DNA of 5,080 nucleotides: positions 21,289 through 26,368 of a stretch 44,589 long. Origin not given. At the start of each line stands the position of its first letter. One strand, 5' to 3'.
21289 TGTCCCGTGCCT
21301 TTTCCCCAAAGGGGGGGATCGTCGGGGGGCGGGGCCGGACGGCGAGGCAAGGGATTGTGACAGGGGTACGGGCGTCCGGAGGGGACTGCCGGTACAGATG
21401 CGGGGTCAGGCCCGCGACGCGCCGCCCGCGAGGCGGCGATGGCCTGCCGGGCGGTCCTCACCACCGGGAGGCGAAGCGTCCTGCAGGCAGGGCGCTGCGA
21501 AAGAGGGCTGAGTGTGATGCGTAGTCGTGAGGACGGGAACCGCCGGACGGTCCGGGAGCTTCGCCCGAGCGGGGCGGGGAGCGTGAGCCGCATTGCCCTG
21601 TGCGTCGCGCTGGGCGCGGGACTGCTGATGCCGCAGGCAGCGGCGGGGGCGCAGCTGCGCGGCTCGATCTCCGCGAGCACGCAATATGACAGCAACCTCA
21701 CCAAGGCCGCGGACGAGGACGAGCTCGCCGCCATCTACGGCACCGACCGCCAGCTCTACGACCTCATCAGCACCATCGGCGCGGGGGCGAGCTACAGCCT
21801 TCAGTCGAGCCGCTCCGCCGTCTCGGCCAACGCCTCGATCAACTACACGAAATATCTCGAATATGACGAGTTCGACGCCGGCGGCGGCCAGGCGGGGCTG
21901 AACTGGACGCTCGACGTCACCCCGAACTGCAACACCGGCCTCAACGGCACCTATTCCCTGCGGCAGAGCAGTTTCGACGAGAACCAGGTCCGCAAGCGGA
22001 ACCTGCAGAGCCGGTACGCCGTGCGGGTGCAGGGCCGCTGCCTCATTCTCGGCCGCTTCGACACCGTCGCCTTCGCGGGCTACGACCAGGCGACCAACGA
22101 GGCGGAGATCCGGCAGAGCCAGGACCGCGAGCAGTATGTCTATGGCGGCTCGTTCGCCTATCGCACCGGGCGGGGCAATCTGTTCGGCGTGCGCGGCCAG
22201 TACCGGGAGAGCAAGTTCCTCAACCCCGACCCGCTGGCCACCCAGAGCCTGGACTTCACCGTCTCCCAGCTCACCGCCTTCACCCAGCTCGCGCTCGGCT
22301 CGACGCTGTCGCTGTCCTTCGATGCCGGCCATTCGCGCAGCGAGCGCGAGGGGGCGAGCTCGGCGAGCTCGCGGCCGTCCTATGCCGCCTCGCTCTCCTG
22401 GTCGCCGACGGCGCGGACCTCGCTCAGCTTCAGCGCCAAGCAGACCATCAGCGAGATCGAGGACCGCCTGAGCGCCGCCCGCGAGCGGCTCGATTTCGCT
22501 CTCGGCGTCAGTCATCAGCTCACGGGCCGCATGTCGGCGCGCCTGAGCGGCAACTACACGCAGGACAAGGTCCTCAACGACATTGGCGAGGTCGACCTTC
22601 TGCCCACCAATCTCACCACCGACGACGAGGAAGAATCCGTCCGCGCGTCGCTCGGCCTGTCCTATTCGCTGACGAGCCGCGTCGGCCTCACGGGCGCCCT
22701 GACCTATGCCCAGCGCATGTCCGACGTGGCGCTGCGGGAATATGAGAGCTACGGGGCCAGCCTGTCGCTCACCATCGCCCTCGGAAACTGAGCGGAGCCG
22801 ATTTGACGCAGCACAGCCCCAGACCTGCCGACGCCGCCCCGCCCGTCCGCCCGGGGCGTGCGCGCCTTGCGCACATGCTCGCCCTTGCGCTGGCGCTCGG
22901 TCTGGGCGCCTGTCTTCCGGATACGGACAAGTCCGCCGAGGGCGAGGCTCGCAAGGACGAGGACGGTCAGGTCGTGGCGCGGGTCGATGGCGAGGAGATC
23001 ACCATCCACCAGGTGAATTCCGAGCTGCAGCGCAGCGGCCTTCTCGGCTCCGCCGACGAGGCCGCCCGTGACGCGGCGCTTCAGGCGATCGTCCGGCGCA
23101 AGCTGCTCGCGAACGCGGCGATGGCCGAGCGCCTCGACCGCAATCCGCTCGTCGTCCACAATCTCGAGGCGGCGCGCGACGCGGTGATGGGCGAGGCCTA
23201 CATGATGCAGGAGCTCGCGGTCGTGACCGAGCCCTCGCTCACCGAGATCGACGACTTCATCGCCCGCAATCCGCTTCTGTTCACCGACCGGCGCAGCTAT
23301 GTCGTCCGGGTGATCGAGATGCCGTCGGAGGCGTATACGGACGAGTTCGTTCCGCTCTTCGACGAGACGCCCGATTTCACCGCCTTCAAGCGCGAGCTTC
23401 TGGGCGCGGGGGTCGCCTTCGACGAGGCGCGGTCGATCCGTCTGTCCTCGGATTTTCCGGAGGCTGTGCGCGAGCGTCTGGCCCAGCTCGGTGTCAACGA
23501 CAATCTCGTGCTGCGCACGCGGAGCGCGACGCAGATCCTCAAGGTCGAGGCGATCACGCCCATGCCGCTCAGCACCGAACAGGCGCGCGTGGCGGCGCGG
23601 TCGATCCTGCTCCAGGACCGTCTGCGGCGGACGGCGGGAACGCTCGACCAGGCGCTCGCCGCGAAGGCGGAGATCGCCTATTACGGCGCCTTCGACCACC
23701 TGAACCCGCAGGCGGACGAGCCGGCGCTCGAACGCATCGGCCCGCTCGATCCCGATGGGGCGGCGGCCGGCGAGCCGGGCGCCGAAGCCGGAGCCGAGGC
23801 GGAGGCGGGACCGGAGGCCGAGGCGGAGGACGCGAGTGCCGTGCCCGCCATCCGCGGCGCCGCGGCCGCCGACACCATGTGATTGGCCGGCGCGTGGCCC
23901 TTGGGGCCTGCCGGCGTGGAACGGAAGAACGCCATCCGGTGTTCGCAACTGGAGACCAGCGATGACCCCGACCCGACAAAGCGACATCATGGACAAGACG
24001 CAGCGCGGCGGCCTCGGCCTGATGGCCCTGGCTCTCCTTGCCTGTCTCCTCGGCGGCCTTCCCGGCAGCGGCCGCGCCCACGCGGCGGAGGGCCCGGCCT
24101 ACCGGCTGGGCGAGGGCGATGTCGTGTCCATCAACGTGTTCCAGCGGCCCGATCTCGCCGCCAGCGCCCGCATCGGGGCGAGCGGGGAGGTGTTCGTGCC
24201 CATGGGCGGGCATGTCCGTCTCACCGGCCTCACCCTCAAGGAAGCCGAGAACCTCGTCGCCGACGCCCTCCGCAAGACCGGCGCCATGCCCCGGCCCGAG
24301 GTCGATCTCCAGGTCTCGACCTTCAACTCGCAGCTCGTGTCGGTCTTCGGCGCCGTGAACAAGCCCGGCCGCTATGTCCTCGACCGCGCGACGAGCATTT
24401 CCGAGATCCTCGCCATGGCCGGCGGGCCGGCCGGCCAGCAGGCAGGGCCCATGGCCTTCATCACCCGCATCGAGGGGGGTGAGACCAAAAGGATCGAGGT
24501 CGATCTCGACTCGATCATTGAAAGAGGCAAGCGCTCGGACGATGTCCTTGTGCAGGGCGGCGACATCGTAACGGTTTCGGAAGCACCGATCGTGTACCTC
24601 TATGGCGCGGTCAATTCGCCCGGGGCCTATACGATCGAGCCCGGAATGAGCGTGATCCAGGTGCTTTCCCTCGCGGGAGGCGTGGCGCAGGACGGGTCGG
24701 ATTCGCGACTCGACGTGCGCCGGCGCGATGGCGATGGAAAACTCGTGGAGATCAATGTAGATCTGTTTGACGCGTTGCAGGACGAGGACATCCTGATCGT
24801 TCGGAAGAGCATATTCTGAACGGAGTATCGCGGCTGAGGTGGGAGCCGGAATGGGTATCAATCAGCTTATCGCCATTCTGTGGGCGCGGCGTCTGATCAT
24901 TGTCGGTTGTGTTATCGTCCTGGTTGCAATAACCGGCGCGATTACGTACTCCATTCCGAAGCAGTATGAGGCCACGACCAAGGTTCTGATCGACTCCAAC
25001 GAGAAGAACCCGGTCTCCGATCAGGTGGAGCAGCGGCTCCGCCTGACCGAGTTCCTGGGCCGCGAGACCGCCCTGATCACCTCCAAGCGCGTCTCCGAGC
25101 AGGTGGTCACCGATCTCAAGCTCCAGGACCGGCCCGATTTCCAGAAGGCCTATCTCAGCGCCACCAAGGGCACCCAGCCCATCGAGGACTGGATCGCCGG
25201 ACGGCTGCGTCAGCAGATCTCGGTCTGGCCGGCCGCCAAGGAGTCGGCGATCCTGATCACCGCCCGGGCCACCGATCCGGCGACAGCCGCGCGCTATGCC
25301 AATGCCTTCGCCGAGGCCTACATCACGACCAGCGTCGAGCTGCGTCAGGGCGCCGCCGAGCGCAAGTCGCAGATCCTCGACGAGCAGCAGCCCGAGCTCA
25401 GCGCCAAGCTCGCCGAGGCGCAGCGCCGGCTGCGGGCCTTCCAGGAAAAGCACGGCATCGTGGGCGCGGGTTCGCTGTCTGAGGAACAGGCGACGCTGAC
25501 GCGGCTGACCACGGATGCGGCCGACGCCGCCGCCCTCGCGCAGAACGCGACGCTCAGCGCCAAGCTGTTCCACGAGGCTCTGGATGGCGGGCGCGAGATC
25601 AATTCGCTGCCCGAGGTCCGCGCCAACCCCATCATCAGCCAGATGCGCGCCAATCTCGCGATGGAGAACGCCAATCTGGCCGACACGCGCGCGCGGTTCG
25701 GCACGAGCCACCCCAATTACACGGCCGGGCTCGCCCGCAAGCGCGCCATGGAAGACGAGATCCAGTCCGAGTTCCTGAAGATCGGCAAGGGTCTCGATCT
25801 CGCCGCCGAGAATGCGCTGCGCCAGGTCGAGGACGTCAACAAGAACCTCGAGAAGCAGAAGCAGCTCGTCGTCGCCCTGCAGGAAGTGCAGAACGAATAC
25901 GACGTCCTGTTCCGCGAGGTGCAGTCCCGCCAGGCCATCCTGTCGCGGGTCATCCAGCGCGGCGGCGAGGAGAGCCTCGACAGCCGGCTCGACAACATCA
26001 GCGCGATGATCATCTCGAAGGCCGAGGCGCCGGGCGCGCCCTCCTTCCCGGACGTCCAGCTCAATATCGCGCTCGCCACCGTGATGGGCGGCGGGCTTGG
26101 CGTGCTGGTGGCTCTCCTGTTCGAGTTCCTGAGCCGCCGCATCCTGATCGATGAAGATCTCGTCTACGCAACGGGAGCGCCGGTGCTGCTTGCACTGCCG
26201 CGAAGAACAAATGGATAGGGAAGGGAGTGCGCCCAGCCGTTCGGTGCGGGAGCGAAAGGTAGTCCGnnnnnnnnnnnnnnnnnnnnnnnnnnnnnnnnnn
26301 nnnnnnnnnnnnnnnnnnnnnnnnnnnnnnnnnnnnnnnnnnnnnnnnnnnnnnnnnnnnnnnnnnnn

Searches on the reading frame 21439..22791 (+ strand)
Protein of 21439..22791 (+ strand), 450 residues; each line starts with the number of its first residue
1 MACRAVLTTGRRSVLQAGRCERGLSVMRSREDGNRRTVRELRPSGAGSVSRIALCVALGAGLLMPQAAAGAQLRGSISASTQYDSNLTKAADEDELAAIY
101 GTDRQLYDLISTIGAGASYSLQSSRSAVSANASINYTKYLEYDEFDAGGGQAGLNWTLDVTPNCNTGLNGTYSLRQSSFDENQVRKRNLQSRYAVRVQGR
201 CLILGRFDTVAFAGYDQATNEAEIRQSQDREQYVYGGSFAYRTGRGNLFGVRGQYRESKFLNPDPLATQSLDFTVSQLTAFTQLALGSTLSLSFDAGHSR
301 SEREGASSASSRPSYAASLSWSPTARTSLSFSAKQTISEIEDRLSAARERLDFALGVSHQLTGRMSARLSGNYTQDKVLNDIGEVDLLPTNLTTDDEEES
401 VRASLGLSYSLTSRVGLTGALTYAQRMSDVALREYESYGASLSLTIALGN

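Call 5: search_protein_families(library=ncbifam, proteins=[window:21439-22791:+], max_evalue=0.00001)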
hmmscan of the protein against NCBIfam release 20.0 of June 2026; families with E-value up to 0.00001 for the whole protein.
window:21439-22791:+ (450 aa): 2 families
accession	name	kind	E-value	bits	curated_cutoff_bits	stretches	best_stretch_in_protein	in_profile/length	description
TIGR03014.2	EpsL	equivalog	3e-39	135.1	275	1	67-446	12-383/385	XrtB/PEP-CTERM-associated polysaccharide biosynthesis outer membrane protein EpsL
TIGR03016.1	pepcterm_hypo_1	hypoth_equivalog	2.6e-07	30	90.85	0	335-444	375-473/477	TIGR03016 family PEP-CTERM system-associated outer membrane protein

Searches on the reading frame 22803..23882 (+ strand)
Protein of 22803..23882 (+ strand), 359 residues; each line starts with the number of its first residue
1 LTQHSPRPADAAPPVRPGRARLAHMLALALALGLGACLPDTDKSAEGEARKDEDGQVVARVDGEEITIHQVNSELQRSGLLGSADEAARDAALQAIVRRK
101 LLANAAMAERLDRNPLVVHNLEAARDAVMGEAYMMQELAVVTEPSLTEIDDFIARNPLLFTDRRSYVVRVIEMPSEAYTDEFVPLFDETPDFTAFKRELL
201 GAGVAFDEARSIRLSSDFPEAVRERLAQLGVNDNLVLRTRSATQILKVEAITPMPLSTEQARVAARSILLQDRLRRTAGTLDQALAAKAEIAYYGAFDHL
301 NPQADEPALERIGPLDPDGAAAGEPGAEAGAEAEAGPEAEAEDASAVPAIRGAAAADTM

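Call 5: search_protein_families(library=ncbifam, proteins=[window:22803-23882:+], max_evalue=0.00001)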
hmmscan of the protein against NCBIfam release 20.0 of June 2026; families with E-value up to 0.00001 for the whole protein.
window:22803-23882:+ (359 aa): 1 family
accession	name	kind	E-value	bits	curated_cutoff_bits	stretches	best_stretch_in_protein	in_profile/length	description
TIGR02925.1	cis_trans_EpsD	equivalog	1.1e-32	113.6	108.9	1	45-257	16-231/232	EpsD family peptidyl-prolyl cis-trans isomerase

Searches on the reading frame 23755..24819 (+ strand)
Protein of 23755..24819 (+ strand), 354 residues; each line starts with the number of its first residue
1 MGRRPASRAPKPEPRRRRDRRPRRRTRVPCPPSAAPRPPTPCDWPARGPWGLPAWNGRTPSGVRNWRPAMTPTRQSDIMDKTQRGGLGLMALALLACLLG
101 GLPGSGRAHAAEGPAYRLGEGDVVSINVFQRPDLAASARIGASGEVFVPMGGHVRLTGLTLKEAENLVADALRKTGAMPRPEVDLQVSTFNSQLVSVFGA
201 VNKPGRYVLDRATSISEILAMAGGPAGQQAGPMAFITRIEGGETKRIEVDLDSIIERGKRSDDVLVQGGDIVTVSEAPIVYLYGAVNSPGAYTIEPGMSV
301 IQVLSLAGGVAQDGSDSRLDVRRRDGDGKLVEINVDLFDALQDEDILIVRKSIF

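Call 5: search_protein_families(library=ncbifam, proteins=[window:23755-24819:+], max_evalue=0.00001)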
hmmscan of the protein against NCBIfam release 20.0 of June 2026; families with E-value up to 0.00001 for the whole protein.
window:23755-24819:+ (354 aa): 4 families
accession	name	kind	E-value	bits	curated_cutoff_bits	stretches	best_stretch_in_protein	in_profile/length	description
TIGR03028.1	EpsE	equivalog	3.1e-66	223.1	262.65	1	116-354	2-239/239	polysaccharide export protein EpsE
TIGR03027.2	pepcterm_export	equivalog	4.7e-25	88.2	180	1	115-277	2-167/169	XrtA/PEP-CTERM system exopolysaccharide export protein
NF011658.0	PRK15078.1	subfamily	1.2e-17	63.8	333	1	115-317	84-295/380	polysaccharide export protein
NF041843.1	EpsY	equivalog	5.5e-17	61.7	320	1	111-274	48-210/211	exopolysaccharide export protein EpsY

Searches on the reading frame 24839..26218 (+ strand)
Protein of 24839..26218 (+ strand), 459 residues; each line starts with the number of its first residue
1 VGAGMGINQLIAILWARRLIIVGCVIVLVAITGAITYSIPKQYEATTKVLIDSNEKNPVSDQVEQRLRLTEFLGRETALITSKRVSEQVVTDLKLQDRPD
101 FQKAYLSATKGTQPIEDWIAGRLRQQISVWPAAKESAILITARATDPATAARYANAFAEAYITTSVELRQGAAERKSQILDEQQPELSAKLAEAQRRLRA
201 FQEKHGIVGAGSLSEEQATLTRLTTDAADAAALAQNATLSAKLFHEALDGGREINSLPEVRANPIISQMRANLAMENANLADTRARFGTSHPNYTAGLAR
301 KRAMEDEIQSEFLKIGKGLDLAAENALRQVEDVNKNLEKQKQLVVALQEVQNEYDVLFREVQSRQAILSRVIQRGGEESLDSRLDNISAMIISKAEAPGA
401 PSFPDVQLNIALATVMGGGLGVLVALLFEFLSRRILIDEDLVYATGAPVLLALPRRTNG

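Call 5: search_protein_families(library=ncbifam, proteins=[window:24839-26218:+], max_evalue=0.00001)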
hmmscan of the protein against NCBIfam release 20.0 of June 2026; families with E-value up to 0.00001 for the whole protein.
window:24839-26218:+ (459 aa): 5 families
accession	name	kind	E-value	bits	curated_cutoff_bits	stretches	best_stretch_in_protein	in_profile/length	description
TIGR03017.1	EpsF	equivalog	5.2e-81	272.6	422.75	1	5-451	1-441/444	chain length determinant protein EpsF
TIGR01005.1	eps_transp_fam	subfamily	2.2e-26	92.3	411.7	1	7-447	6-471/754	exopolysaccharide transport protein family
TIGR03007.1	pepcterm_ChnLen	equivalog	4.1e-26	91.3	278.85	1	8-455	4-462/498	XrtA system polysaccharide chain length determinant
TIGR01006.1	polys_exp_MPA1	subfamily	3.8e-13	49.4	296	0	7-97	10-101/226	CspC family polysaccharide chain length determinant protein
NF007350.0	PRK09841.1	equivalog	6.6e-08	31.1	1248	0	123-205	214-297/726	tyrosine-protein kinase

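Call 44: search_solved_structures(query=window:24839-26215:+, max_evalue=0.1, show_alignments=3)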
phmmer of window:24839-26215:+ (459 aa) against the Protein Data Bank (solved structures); distinct sequences matched with E-value up to 0.1: 6.
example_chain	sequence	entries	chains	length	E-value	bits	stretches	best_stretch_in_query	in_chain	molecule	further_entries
9exo_H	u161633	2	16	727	9.9e-05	25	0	125-207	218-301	Putative transmembrane protein Wzc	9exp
7nhr_A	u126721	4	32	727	9.9e-05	25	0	125-207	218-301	Putative transmembrane protein Wzc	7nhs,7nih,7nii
7ni2_A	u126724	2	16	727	9.9e-05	25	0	125-207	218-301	Tyrosine-protein kinase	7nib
9i2q_D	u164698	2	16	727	9.9e-05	25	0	125-207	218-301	Putative transmembrane protein Wzc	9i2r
9exq_D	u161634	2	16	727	9.9e-05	25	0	125-207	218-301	Putative transmembrane protein Wzc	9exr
8tsh_E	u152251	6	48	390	0.066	15.7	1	137-243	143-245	Capsular biosynthesis protein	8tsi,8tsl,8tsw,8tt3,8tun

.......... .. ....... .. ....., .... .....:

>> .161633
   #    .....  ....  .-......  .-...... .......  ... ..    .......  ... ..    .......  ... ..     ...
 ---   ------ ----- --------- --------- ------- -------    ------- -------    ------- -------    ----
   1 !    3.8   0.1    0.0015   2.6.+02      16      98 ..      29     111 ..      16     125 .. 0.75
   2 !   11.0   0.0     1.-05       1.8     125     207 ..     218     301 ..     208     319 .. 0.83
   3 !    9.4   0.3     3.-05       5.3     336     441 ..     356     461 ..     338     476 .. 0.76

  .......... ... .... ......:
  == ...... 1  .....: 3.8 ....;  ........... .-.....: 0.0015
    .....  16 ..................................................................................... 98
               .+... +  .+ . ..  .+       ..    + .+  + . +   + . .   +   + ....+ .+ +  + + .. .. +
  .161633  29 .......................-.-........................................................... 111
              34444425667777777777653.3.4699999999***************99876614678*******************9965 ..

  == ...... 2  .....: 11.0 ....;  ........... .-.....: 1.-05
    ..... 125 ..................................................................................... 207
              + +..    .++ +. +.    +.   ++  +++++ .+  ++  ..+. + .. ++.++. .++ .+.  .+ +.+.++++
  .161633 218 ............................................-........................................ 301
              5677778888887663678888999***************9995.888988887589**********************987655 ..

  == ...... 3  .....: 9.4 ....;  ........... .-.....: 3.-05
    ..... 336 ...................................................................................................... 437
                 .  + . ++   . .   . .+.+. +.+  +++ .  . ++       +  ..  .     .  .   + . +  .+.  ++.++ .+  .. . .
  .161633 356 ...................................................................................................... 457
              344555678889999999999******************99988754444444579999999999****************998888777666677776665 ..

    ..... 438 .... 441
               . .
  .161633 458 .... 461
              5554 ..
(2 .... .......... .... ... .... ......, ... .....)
